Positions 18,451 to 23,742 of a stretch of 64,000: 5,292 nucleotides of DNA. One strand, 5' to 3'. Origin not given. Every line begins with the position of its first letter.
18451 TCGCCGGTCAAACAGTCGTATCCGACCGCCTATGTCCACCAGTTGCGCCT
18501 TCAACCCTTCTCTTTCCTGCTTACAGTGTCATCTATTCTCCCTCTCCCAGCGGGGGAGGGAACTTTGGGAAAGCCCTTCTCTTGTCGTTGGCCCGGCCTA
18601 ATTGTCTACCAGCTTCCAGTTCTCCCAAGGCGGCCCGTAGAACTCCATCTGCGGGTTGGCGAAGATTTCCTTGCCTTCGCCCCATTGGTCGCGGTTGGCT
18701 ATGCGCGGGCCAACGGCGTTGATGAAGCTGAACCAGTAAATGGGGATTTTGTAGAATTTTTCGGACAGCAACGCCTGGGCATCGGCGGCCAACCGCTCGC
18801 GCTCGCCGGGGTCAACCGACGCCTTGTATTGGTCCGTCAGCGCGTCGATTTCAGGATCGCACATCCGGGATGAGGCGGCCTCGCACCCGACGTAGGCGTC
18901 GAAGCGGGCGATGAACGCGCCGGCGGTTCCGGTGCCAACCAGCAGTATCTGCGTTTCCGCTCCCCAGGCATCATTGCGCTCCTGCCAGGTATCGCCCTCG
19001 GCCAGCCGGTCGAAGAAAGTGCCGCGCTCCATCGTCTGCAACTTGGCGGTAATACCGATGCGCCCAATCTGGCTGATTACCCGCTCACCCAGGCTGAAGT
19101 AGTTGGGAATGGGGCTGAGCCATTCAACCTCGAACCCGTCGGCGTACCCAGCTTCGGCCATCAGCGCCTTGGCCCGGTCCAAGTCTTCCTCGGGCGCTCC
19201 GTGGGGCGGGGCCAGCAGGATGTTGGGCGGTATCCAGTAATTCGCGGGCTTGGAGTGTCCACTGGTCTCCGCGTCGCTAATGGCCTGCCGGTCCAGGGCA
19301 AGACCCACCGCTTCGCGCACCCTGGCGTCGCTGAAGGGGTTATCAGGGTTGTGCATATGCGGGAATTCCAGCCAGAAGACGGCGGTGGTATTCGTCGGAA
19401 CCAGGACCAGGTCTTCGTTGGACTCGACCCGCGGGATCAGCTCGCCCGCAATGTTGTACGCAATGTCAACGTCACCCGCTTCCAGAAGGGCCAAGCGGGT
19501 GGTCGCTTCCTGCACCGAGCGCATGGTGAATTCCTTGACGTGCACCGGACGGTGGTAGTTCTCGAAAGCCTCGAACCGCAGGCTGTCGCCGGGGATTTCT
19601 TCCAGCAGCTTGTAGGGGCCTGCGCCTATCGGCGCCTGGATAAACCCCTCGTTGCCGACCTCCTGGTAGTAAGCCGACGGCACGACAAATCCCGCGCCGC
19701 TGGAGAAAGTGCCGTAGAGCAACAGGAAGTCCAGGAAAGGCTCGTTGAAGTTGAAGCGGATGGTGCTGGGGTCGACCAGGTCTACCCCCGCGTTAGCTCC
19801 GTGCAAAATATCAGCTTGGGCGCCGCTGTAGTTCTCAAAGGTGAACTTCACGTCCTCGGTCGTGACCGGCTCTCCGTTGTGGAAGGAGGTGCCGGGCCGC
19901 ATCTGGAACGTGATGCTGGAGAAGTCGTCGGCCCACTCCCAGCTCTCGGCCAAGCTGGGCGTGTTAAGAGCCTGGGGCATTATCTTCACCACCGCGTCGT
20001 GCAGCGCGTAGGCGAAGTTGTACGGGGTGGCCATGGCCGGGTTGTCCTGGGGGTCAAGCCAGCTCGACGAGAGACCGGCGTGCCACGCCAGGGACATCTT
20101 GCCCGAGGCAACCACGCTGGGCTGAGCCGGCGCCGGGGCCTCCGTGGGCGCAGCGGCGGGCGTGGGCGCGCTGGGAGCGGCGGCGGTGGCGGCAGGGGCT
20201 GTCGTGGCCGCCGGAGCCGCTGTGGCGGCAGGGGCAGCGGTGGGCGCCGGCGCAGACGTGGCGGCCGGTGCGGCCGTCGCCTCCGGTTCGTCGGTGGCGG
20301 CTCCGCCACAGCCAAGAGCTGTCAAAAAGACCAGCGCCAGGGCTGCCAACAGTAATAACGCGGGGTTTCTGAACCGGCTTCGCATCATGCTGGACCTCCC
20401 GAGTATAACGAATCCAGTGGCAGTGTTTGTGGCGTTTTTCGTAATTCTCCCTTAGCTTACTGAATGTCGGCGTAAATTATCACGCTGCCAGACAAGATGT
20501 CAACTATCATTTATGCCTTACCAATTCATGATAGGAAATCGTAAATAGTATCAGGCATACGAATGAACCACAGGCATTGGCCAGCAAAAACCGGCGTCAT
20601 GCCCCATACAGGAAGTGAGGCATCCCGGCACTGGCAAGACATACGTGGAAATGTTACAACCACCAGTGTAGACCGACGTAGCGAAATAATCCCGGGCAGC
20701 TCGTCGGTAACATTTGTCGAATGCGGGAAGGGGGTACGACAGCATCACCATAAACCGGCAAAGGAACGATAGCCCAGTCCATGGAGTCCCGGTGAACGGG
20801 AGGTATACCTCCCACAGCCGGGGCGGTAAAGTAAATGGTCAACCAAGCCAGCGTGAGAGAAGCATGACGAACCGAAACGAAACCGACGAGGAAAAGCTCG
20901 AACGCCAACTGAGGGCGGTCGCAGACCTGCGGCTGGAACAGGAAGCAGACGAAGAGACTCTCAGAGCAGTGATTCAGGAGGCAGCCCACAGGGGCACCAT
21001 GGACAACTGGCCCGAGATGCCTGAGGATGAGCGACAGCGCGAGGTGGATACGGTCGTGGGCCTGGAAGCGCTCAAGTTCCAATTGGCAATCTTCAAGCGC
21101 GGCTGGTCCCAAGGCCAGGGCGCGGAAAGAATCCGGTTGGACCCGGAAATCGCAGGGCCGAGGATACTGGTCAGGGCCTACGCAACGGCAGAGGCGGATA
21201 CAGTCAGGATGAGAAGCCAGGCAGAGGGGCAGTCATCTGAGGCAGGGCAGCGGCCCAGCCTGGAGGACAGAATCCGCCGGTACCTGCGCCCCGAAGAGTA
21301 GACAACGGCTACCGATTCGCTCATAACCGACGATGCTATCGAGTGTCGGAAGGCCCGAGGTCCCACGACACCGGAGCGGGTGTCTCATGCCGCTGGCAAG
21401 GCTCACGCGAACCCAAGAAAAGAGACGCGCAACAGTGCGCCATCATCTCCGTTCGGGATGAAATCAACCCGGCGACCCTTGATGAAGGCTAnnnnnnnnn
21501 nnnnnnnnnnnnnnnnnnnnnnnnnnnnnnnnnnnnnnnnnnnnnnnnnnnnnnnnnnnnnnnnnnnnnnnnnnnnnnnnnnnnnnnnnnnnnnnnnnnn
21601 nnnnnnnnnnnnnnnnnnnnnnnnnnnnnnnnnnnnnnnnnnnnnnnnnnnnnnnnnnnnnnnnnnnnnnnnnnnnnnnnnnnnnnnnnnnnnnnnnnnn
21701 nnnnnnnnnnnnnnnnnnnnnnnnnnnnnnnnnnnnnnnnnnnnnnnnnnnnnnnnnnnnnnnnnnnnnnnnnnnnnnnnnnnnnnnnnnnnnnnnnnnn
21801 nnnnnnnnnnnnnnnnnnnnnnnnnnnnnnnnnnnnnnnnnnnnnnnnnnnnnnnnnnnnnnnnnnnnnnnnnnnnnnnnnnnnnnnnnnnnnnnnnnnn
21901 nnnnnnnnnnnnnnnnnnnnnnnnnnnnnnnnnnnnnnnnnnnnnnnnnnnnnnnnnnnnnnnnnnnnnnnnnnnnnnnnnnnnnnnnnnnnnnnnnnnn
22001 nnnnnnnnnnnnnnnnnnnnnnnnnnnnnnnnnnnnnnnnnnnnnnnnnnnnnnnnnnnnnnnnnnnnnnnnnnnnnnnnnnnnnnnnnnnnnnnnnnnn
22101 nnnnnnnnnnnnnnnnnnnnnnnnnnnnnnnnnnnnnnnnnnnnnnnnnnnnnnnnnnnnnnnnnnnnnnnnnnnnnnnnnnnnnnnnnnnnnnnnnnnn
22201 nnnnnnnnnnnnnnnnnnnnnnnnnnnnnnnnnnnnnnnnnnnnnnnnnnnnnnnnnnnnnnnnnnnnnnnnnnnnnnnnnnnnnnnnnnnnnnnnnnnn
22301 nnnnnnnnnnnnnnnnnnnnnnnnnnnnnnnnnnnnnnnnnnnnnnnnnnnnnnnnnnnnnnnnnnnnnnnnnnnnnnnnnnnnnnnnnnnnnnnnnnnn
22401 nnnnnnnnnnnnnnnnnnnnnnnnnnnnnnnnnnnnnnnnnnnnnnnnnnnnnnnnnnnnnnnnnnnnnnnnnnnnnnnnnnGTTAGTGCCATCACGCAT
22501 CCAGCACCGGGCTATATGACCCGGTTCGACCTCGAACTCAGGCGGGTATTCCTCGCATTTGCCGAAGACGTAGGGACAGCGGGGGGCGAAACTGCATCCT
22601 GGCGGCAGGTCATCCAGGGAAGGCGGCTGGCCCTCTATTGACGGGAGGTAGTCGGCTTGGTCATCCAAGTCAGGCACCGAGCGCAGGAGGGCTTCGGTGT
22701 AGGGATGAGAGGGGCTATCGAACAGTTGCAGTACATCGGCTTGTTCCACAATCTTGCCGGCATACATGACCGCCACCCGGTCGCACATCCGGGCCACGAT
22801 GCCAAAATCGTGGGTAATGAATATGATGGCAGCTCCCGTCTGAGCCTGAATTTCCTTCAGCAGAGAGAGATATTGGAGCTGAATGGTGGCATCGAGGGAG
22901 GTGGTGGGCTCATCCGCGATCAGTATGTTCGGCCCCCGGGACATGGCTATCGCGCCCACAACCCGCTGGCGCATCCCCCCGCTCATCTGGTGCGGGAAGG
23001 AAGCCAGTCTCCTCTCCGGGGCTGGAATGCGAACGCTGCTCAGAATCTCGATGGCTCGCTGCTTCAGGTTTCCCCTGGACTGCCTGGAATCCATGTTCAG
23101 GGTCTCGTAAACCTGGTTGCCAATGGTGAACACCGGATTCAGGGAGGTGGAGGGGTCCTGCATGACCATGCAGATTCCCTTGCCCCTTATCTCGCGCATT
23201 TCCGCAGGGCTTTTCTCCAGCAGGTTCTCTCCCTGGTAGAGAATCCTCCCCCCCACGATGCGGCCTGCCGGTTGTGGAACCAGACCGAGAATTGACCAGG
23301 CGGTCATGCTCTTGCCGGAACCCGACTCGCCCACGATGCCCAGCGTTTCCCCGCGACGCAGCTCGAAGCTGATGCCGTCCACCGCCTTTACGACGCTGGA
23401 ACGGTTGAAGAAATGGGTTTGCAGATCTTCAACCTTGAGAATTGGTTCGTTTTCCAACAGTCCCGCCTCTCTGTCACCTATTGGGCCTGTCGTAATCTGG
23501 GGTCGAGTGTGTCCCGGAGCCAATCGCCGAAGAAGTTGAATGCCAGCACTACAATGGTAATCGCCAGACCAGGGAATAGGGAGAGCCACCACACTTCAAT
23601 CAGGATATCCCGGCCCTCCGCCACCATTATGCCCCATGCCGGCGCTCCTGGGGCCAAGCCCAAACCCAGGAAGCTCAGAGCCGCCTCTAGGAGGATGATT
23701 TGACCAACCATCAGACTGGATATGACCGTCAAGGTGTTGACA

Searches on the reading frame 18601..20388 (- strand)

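Call 92: search_protein_families(library=pfam, proteins=[window:18601-20388:-], max_evalue=0.00001)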
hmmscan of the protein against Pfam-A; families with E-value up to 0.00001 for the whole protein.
window:18601-20388:- (596 aa): 1 family
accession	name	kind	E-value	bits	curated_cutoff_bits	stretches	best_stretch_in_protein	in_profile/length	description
PF00496.27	SBP_bac_5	-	2.2e-64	218.4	32.4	1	144-466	4-338/368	Bacterial extracellular solute-binding proteins, family 5 Middle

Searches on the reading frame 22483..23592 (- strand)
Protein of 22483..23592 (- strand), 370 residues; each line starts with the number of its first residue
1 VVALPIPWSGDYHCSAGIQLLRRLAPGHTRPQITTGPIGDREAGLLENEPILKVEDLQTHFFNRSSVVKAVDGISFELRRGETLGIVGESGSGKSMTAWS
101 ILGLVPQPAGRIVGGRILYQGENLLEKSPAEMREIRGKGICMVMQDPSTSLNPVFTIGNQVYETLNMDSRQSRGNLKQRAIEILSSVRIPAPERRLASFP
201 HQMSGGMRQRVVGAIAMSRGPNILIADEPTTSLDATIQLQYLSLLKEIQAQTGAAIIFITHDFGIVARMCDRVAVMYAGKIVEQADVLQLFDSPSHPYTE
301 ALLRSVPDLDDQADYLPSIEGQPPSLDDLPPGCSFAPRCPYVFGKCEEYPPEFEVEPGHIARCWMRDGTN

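Call 92: search_protein_families(library=pfam, proteins=[window:22483-23592:-], max_evalue=0.00001)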
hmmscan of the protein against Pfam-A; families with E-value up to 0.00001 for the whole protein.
window:22483-23592:- (370 aa): 2 families
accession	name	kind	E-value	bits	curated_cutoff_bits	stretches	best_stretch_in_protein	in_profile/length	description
PF00005.33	ABC_tran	-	5.1e-26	92.4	25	1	72-231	2-137/137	ABC transporter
PF08352.17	oligo_HPY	-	3.7e-22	78.9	27.1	1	282-346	1-65/65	Oligopeptide/dipeptide transporter, C-terminal region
